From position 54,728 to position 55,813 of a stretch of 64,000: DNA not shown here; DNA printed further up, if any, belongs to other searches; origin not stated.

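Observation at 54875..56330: cysD and cysNC are split by a co-oriented two-gene cassette (Uma2-type nuclease + AT-rich orphan)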

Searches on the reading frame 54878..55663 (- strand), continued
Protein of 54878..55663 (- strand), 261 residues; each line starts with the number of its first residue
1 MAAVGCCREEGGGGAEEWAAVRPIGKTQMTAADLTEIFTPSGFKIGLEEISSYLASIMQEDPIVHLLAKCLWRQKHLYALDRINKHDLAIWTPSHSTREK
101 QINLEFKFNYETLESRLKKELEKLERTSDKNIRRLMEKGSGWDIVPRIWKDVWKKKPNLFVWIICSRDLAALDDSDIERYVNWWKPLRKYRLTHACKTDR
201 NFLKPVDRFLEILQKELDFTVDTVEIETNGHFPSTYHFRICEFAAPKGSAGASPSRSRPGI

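Call 26: find_encoding_contigs(protein=P0024, flank=5000, max_places=2)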
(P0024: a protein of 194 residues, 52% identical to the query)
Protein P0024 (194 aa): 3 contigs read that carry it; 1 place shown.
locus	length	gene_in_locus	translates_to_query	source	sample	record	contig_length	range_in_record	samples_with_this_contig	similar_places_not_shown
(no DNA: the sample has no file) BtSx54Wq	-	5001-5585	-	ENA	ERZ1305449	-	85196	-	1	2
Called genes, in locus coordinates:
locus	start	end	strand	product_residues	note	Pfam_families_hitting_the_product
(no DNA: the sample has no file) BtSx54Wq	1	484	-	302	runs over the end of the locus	PF00950:ABC-3, PF01032:FecCD (weak)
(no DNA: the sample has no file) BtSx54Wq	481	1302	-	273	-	PF00005:ABC_tran, PF02463:SMC_N (faint), PF13304:AAA_21 (faint)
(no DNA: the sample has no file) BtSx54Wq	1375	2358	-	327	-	PF01297:ZnuA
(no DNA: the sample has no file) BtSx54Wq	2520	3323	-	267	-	-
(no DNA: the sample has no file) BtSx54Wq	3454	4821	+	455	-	PF07394:DUF1501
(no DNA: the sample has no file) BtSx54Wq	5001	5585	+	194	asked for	-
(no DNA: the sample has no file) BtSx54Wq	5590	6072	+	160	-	-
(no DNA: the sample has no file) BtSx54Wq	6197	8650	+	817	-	PF02368:Big_2 (faint), PF26918:Ig_Eae (faint), PF07583:PSCyt2, PF07587:PSD1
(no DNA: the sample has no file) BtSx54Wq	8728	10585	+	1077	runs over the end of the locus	PF07635:PSCyt1, PF23381:Beta-prop_IFT122_1st, PF23414:Beta-prop_EML_2, PF24105:Beta-prop_CAF1B_HIR1, PF24796:WDR55, PF24805:EIF3I, PF24807:WD40_CDC20-Fz, PF24814:WD40_Prp19, +28 more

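Call 27: find_encoding_contigs(protein=P0055, flank=5000, max_places=2)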
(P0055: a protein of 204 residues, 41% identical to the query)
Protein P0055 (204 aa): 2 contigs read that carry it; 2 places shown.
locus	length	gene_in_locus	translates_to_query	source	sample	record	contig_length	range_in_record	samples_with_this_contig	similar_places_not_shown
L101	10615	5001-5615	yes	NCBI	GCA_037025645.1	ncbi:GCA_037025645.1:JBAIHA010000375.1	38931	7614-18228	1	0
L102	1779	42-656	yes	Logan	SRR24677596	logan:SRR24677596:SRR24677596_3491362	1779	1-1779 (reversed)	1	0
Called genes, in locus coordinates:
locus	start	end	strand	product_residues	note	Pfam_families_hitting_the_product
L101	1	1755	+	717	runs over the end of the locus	PF01074:Glyco_hydro_38N (weak), PF03065:Glyco_hydro_57, PF09094:AmyA-A_glucT_m, PF09095:AmyA-gluTrfs_C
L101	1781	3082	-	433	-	PF04734:Ceramidase_alk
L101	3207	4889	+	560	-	PF00920:ILVD_EDD_N, PF24877:ILV_EDD_C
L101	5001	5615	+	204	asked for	-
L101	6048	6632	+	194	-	-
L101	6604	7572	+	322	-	PF01913:FTR, PF02741:FTR_C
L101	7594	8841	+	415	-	PF00070:Pyr_redox (faint), PF01266:DAO (faint), PF13738:Pyr_redox_3 (weak), PF07992:Pyr_redox_2 (weak)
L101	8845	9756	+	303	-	PF04055:Radical_SAM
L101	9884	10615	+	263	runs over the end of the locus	PF00149:Metallophos (weak), PF12850:Metallophos_2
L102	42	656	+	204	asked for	-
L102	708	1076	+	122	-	-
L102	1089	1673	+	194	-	-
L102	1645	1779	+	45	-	?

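Call 31: predict_structure(alignment_id=A1)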
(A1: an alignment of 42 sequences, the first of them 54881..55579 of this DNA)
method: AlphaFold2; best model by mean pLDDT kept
length: 233 residues; sequences in the alignment: 42
mean_pLDDT: 88.4   pTM: 0.86
mean pLDDT of the five models: 88.4, 87.7, 87.0, 86.9, 85.9
residues with pLDDT >= 90: 143; 70-90: 69; 50-70: 20; < 50: 1
segments of 3 or more residues with pLDDT < 50: none
pLDDT, mean of each block of 10 residues (from residue 1): 94 93 90 96 94 85 81 93 94 93 88 89 94 95 85 81 80 94 95 97 93 84 56 62
secondary structure, 60 per line:
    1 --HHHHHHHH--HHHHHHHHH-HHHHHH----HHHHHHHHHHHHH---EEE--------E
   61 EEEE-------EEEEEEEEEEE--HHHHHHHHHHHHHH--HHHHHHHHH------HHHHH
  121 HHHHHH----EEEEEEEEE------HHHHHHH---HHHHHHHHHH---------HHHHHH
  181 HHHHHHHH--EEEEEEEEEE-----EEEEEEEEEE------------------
elements in order: H3-10 H13-21 H23-28 H33-45 E49-51 E60-64 E72-82 H85-98 H101-109 H116-126 E131-139 H146-152 H156-165 H175-188 E191-200 E206-215

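Call 35: fold_search(model_id=the predicted structure, library=pdb)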
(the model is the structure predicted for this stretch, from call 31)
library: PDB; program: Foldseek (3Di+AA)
matches with E <= 10: 506; with E <= 0.001: 0
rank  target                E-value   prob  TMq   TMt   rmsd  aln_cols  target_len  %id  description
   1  9r2v_A                5.8e-02  0.12  0.14  0.18  15.6       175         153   10  De novo designed M16 protein fold (released 2025-05-14)
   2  2z9o_B                1.1e-01  0.09  0.19  0.20  20.9       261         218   11  Crystal structure of the dimeric form of RepE in complex with the repE operator DNA (released 2007-11-27)
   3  9r2v_B                1.3e-01  0.08  0.14  0.18  16.9       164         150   10  De novo designed M16 protein fold (released 2025-05-14)
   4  9r2v_C                1.4e-01  0.09  0.14  0.19  18.7       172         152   12  De novo designed M16 protein fold (released 2025-05-14)
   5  9r2v_F                1.6e-01  0.07  0.13  0.18  17.8       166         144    9  De novo designed M16 protein fold (released 2025-05-14)
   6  8c9t_C                1.8e-01  0.20  0.14  0.14   8.0        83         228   11  Catechol O-methyltransferase from Streptomyces avermitilis (released 2023-04-05)
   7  9r2v_E                2.0e-01  0.07  0.12  0.18  17.4       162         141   10  De novo designed M16 protein fold (released 2025-05-14)
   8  3nvr_A                2.2e-01  0.13  0.15  0.19  15.5       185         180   13  Modulating Heme Redox Potential Through Protein-Induced Porphyrin Distortion (released 2010-09-08)
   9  1u55_B                2.2e-01  0.10  0.14  0.16  15.9       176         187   11  Crystal structure of an oxygen binding H-NOX domain related to soluble guanylate cyclases (oxygen complex) (released 2004-08-31)
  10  2qb6_A                2.2e-01  0.08  0.17  0.11  20.3       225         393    9  Saccharomyces cerevisiae cytosolic exopolyphosphatase, sulfate complex (released 2007-12-11)
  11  3tfw_A                2.4e-01  0.23  0.18  0.18   7.6       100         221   10  Crystal structure of a putative O-methyltransferase from Klebsiella pneumoniae (released 2011-09-28)
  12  8c9t_D                2.5e-01  0.16  0.13  0.14   8.1        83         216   11  Catechol O-methyltransferase from Streptomyces avermitilis (released 2023-04-05)
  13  8c9t_B                2.5e-01  0.16  0.13  0.14   8.0        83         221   11  Catechol O-methyltransferase from Streptomyces avermitilis (released 2023-04-05)
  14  3nvu_A                2.5e-01  0.09  0.14  0.16  15.8       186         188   12  Modulating Heme Redox Potential Through Protein-Induced Porphyrin Distortion (released 2010-09-08)
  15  5n5d_B                2.7e-01  0.28  0.19  0.20   7.2       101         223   12  Crystal Structure of the O-Methyltransferase TomG from Streptomyces achromogenes involved in Tomaymycin synthesis in c (released 2017-09-20)
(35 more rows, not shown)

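Call 38: search_protein_families(library=pfam, proteins=[L008:2174-2650:+, L001:7395-7874:+, L008:40-660:+, L101:6048-6629:+, L102:708-1073:+], max_evalue=0.01)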
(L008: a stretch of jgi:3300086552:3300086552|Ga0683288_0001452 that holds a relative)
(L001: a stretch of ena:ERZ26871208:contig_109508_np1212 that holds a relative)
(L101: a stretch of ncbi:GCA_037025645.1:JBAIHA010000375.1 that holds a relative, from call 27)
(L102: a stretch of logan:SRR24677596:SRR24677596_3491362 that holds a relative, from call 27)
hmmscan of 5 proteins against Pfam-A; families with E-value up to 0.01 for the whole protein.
L008:2174-2650:+ (159 aa): 0 families

L001:7395-7874:+ (160 aa): 1 family
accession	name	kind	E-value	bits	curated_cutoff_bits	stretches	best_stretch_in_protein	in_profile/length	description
PF01797.21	Y1_Tnp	-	0.01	16.4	23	0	35-101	11-78/121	Transposase IS200 like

L008:40-660:+ (207 aa): 1 family
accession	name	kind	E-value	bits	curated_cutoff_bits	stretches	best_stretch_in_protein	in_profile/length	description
PF13646.12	HEAT_2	-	9.2e-05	23.1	27.7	0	49-122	14-74/88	HEAT repeats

L101:6048-6629:+ (194 aa): 0 families

L102:708-1073:+ (122 aa): 0 families

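Call 43: search_protein_representatives(alignment_id=A1)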
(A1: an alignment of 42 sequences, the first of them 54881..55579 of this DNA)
Query: 42 sequences, 211 profile positions. Proteins with E-value up to 0.001 (for the whole library): 185; up to 1e-10: 157; up to 1e-30: 79. The best 150 are listed.
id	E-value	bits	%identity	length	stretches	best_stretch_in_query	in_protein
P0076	1.5e-86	305.7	-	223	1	1-208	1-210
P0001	8.0e-85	300.1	-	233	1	1-208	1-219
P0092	4.1e-84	297.8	-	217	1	1-207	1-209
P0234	3.0e-82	291.7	-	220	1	1-209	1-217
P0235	3.3e-78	278.5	-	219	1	1-207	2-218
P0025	9.4e-78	277.0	-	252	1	1-208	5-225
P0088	2.2e-77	275.8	-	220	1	1-208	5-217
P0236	5.2e-76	271.3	-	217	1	1-207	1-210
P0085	1.4e-75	269.9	-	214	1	1-209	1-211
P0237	1.4e-75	269.9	-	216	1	1-207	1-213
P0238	1.8e-72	259.8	-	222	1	1-207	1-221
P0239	4.6e-72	258.4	-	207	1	1-205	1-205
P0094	2.0e-71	256.3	-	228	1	1-208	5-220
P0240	2.4e-71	256.1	-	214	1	1-206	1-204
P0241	2.0e-69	249.8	-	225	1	1-207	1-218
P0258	2.2e-51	190.8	-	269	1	3-204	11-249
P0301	2.1e-30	122.3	-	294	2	5-160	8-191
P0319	3.3e-25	105.3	-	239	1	10-208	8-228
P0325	4.3e-24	101.7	-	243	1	5-205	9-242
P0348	2.0e-17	79.9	-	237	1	16-207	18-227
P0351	3.6e-17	79.0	-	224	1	11-202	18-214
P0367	4.6e-13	65.6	-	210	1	10-181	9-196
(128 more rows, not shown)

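Call 45: find_related_loci(query=A1, collection=viral_contigs, flank=5000)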
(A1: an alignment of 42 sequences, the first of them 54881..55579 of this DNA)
Query A1 (233 aa) in viral_contigs; peptide patterns used: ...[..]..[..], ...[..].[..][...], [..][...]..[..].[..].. (x = any residue, [..] = any of these).
418 stretches matched a pattern, but none encodes a relative of the query by tblastn (E <= 1e-3).

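Call 46: search_solved_structures(query=A1, max_evalue=10)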
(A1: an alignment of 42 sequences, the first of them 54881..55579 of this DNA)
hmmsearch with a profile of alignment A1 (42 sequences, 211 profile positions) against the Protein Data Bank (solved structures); distinct sequences matched with E-value up to 10: 16.
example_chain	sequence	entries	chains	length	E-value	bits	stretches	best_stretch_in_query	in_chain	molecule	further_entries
1n25_A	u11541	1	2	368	0.1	15.4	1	43-118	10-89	Large T Antigen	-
2h1l_A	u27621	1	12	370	0.1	15.4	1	43-118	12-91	Large T antigen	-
1svl_A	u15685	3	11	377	0.11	15.4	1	43-118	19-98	large T antigen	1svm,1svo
4e2i_A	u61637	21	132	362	0.12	15.3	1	44-118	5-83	Large T antigen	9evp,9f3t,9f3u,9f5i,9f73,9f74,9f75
9k1s_C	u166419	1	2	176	0.16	14.8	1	12-62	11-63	Isoform 4 of Gasdermin-B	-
4gdf_A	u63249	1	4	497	0.18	14.6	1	43-118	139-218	Large T antigen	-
9evh_A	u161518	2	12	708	0.3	13.9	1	43-118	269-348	Large T antigen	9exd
7wjq_B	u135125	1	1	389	0.55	13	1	12-62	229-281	Isoform 2 of Gasdermin-B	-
8efp_C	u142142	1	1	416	0.63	12.9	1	12-62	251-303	Gasdermin-B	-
8et1_A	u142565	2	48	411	0.63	12.9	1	12-62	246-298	Isoform 1 of Gasdermin-B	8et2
21am_D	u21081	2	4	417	0.63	12.8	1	12-62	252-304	Gasdermin-B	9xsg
8gtj_A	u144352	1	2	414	0.64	12.8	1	12-62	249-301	Isoform 4 of Gasdermin-B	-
8gtk_A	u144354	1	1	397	0.71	12.7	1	12-62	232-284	GSDMB isoform-1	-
5tib_A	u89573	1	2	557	1.1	12.1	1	12-62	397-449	Sugar ABC transporter substrate-binding protein,Gasdermin-B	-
5tj2_A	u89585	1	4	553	1.1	12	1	12-62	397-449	Sugar ABC transporter substrate-binding protein,Gasdermin-B fusion protein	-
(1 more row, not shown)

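Call 52: fold_search(model_id=the predicted structure, library=viral)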
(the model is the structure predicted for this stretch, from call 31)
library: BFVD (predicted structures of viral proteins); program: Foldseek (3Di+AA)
matches with E <= 10: 789; with E <= 0.001: 0
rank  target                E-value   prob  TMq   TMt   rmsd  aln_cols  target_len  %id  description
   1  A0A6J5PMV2            3.0e-02  0.38  0.20  0.25  10.3       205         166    9  Uncharacterized protein [uncultured Caudovirales phage]
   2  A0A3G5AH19            3.2e-02  0.41  0.22  0.23  15.4       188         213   11  Uncharacterized protein [Sylvanvirus sp.]
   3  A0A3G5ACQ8            3.4e-02  0.93  0.24  0.31   8.2       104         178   13  Uncharacterized protein [Satyrvirus sp.]
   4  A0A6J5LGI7            4.8e-02  0.14  0.17  0.22  14.5       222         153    9  Uncharacterized protein [uncultured Caudovirales phage]
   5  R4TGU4                6.4e-02  0.41  0.19  0.30  11.0       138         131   12  PD-(D/E)XK nuclease [Halogranum tailed virus 1]
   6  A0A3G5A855            7.2e-02  0.28  0.17  0.14   8.8       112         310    4  Uncharacterized protein [Hyperionvirus sp.]
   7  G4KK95                9.7e-02  0.15  0.14  0.20  14.4       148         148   16  (no name in the UniProt tables at hand)
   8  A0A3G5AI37            1.0e-01  0.20  0.16  0.26  12.8       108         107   13  Uncharacterized protein [Sylvanvirus sp.]
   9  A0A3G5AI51            1.0e-01  0.11  0.19  0.17  18.5       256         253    8  Uncharacterized protein (Fragment) [Sylvanvirus sp.]
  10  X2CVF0                1.2e-01  0.03  0.10  0.07  21.4       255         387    9  RNA-directed RNA polymerase L (Fragment) [Xuan son virus]
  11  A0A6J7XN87            1.3e-01  0.51  0.20  0.21  16.3       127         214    9  S-adenosyl-L-methionine-dependent methyltransferase [uncultured Caudovirales phage]
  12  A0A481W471            1.3e-01  0.11  0.15  0.15  16.2       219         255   10  Virion structural protein [Pseudomonas phage Psa21]
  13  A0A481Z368            1.4e-01  0.20  0.20  0.31  13.8       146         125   13  Uncharacterized protein [Pithovirus LCPAC102]
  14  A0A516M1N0            1.4e-01  0.18  0.22  0.28  13.3       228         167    6  (no name in the UniProt tables at hand)
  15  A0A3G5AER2            1.6e-01  0.23  0.23  0.34  11.5       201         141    7  N-acetyltransferase domain-containing protein (Fragment) [Hyperionvirus sp.]
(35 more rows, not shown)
